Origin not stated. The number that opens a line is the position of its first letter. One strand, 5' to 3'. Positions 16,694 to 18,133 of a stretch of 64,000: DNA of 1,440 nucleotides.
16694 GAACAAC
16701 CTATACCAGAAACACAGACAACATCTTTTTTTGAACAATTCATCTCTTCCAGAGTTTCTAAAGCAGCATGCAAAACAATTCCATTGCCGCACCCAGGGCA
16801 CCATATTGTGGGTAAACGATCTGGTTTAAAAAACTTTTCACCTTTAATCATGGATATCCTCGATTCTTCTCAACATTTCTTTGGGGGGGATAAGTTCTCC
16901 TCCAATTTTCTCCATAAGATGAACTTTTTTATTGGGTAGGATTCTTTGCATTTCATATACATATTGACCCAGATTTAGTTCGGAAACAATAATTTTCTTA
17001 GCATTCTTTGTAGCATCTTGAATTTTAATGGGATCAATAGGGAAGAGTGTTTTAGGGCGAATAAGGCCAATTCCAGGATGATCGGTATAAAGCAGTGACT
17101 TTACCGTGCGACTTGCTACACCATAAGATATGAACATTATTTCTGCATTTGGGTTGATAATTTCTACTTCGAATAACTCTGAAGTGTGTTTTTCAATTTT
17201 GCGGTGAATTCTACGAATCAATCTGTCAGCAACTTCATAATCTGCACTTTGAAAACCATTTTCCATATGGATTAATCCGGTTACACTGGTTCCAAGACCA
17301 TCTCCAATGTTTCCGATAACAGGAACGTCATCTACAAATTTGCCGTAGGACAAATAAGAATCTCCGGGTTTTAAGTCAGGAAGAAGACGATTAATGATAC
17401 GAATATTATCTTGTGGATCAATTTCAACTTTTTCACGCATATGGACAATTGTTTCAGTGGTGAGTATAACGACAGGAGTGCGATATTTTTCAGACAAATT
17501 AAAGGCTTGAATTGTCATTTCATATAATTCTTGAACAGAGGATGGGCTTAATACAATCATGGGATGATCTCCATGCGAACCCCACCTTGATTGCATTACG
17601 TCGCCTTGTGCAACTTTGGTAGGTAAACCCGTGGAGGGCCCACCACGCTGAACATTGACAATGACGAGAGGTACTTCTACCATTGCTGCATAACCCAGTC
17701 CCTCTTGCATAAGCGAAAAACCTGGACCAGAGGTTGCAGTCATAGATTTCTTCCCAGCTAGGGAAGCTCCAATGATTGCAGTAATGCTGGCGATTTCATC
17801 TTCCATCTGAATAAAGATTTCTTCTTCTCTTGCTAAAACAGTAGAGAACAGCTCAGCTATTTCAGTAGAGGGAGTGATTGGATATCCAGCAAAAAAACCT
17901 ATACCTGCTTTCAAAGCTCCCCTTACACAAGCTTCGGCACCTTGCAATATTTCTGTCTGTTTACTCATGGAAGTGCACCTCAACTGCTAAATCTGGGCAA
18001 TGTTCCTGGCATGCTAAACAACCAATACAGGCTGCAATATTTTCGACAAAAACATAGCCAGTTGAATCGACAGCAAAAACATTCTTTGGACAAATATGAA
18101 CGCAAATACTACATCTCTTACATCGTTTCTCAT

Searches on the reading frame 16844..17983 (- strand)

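Call 6: search_protein_families(library=pfam, proteins=[window:16844-17983:-], max_evalue=0.01)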
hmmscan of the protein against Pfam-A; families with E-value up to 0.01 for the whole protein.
window:16844-17983:- (379 aa): 3 families
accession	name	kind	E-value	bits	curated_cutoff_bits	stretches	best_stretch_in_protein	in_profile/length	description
PF01855.24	POR_N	-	1e-68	232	27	1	22-248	2-220/231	Pyruvate flavodoxin/ferredoxin oxidoreductase, thiamine diP-bdg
PF17147.9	PFOR_II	-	3.3e-10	40.7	27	1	280-369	1-101/102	Pyruvate:ferredoxin oxidoreductase core domain II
PF02776.23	TPP_enzyme_N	-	0.0042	17.3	26.8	0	24-126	12-111/119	Thiamine pyrophosphate enzyme, N-terminal TPP binding domain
